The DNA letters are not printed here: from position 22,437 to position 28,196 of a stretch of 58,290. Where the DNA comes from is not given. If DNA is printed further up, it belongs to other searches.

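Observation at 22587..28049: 1820-aa single polypeptide with two complete tyrosine-recombinase catalytic domains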

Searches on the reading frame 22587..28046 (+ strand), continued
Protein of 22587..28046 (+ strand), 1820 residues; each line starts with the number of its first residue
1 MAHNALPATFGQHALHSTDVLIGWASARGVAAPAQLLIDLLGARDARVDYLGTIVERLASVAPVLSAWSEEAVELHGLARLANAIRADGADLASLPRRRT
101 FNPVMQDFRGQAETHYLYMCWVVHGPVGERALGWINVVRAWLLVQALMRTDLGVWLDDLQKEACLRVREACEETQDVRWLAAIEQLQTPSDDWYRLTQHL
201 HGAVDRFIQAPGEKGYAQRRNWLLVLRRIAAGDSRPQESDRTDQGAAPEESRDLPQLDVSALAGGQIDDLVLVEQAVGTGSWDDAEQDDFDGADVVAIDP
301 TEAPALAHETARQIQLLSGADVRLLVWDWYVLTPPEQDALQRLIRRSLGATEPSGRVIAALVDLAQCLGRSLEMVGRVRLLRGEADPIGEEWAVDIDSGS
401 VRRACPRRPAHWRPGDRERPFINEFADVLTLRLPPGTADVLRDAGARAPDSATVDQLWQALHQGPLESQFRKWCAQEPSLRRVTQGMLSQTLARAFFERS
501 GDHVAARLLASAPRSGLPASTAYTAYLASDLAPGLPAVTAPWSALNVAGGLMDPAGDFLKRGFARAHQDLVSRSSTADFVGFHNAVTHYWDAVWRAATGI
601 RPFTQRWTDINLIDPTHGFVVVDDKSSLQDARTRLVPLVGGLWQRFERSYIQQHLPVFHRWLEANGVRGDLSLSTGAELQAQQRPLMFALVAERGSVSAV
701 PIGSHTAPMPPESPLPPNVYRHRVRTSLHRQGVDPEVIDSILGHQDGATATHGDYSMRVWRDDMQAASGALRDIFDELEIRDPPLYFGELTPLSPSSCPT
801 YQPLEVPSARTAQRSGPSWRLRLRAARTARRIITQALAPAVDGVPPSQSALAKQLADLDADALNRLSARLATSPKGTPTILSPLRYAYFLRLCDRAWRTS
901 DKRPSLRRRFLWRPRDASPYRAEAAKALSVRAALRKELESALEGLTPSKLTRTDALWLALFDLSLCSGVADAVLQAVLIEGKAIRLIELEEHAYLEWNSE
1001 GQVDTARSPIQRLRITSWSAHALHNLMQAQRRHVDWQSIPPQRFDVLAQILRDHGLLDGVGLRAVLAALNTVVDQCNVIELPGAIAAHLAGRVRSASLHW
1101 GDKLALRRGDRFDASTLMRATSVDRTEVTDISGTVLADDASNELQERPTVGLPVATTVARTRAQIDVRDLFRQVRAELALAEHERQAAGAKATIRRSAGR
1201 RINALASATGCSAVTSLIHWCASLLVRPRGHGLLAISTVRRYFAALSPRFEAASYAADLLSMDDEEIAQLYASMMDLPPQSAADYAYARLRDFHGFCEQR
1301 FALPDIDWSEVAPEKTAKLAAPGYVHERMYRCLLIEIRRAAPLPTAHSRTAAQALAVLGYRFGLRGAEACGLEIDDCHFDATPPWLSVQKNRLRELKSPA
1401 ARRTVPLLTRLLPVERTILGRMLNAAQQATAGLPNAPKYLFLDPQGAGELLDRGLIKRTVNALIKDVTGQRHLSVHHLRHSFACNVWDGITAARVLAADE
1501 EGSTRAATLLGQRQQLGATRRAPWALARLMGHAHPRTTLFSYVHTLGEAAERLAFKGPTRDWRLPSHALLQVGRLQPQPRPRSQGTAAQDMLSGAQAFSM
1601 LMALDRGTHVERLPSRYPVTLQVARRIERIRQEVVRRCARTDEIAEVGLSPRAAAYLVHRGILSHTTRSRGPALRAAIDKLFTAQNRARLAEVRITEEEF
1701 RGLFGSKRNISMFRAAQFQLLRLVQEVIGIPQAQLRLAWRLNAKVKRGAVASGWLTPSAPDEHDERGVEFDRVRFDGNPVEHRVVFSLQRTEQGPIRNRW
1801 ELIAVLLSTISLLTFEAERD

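Call 83: search_protein_families(library=padloc, proteins=[window:22587-28046:+], max_evalue=0.01)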
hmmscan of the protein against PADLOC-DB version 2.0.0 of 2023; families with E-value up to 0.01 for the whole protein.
window:22587-28046:+ (1820 aa): 0 families

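Call 105: search_dna_similar(query=window:22587-28046:+, collection=plasmids, mode=protein, max_rows=15, max_evalue=0.001)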
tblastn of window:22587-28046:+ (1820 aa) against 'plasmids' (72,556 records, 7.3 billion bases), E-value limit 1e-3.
Records with a match: 27; places in all: 28; records where one place covers at least 80% of the query: 0.
Best place of each record, by identity: <60% 27.
By first word of the organism name: Acinetobacter 24; Sphingobium 1; Aeromonas 1; Vibrio 1.
By predicted mobility (MOB-suite, as given by PLSDB): mobilizable 19; non-mobilizable 8.
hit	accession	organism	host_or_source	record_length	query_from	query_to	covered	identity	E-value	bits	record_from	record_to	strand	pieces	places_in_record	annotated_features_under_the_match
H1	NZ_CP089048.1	Acinetobacter ursingii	Homo sapiens,Genome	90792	1047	1570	29%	22.4%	1e-10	75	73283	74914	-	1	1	site-specific integrase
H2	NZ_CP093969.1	Acinetobacter sp. LUNF3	whole organism,landfill soil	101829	1138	1570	24%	22.6%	9e-11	75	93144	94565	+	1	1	site-specific integrase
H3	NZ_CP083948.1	Acinetobacter johnsonii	mixed culture,garden soil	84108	1138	1570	24%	22.6%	9e-11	75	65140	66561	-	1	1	site-specific integrase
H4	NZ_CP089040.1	Acinetobacter ursingii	Homo sapiens,Genome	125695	1138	1570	24%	22.6%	1e-10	75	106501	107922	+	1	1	site-specific integrase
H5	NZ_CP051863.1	Acinetobacter baumannii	Homo sapiens,cell culture,blood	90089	1140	1559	23%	22.7%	2e-10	74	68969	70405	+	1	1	site-specific integrase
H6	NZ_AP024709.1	Acinetobacter sp. Tol 5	-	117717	1140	1559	23%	22.7%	2e-10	74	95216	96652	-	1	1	site-specific integrase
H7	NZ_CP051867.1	Acinetobacter baumannii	Homo sapiens,cell culture,sputum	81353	1140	1559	23%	22.7%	2e-10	74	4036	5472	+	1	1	site-specific integrase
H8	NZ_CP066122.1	Acinetobacter bereziniae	Homo sapiens,sputum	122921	1140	1559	23%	22.7%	2e-10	74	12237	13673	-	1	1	site-specific integrase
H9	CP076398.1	Acinetobacter nosocomialis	Homo sapiens,cell culture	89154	1140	1546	22%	22.9%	2e-10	74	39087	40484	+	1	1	none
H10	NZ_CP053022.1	Sphingobium yanoikuyae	whole organism,River sediment ...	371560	1215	1546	18%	27.7%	3e-4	54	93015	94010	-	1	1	site-specific integrase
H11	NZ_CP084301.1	Acinetobacter pseudolwoffii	a feces sample of chicken origin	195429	1152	1546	22%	23.3%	5e-6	60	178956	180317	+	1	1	site-specific integrase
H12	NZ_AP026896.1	Aeromonas caviae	Microbe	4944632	1235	1544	17%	26.2%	9e-7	62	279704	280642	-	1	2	none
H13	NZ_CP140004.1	Acinetobacter johnsonii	-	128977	1217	1530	17%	24.7%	4e-7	63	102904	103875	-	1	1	none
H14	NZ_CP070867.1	Acinetobacter johnsonii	Bigeye tuna,cell culture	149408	1217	1530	17%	24.7%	4e-7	63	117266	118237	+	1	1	site-specific integrase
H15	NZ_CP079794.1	Acinetobacter johnsonii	whole organism,washroom sink in ...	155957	1217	1530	17%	24.7%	4e-7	63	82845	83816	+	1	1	site-specific integrase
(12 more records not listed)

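Call 106: get_annotated_region(hit=H1, flank=6000)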
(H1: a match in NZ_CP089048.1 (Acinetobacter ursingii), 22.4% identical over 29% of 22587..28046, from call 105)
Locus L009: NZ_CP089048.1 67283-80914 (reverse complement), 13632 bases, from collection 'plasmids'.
description: Acinetobacter ursingii strain RIVM_C010761 plasmid pRIVM_C010761_4, complete sequence
organism: Acinetobacter ursingii (NCBI taxid 108980)
taxonomy: Bacteria; Pseudomonadota; Gammaproteobacteria; Moraxellales; Moraxellaceae; Acinetobacter; Acinetobacter ursingii
host: -; source: Homo sapiens,Genome; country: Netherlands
typing (MOB-suite, as given by PLSDB): non-mobilizable; replicon rep_cluster_626
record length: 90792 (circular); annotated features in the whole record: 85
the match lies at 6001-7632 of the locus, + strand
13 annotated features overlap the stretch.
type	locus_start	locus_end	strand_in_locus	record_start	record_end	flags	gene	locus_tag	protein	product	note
CDS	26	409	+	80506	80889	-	-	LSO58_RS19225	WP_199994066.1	hypothetical protein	-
CDS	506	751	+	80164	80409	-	-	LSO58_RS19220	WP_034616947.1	type II toxin-antitoxin system HicB family antitoxin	-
CDS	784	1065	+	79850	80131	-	-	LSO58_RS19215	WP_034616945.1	hypothetical protein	-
CDS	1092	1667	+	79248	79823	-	-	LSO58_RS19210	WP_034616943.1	DUF6088 family protein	-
CDS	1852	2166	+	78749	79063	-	-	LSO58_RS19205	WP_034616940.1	type II toxin-antitoxin system Phd/YefM family antitoxin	-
CDS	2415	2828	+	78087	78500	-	-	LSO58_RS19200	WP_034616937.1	hypothetical protein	-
CDS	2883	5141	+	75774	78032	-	-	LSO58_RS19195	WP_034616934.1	hypothetical protein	-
CDS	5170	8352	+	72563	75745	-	-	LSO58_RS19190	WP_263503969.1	site-specific integrase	-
CDS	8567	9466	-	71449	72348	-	-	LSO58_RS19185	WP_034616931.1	EamA family transporter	-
CDS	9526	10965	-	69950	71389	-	-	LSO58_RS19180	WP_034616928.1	amino acid permease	GO:0006865 - amino acid transport [Evidence IEA]; GO:0055085 - transmembrane transport [Evidence IEA]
CDS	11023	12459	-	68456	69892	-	-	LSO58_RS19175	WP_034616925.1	FAD-dependent oxidoreductase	-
CDS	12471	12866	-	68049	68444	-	-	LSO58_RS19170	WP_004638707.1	nuclear transport factor 2 family protein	-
CDS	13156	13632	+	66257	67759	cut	-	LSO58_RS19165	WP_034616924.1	PLP-dependent aminotransferase family protein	-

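Call 107: get_annotated_region(hit=H12, flank=6000)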
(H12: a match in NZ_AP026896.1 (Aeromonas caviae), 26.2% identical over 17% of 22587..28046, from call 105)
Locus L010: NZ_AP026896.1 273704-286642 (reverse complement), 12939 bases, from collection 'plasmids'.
description: Aeromonas caviae strain KAM479 plasmid pKAM479_3, complete sequence
organism: Aeromonas caviae (NCBI taxid 648)
taxonomy: Bacteria; Pseudomonadota; Gammaproteobacteria; Aeromonadales; Aeromonadaceae; Aeromonas; Aeromonas caviae
host: -; source: Microbe; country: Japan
typing (MOB-suite, as given by PLSDB): non-mobilizable
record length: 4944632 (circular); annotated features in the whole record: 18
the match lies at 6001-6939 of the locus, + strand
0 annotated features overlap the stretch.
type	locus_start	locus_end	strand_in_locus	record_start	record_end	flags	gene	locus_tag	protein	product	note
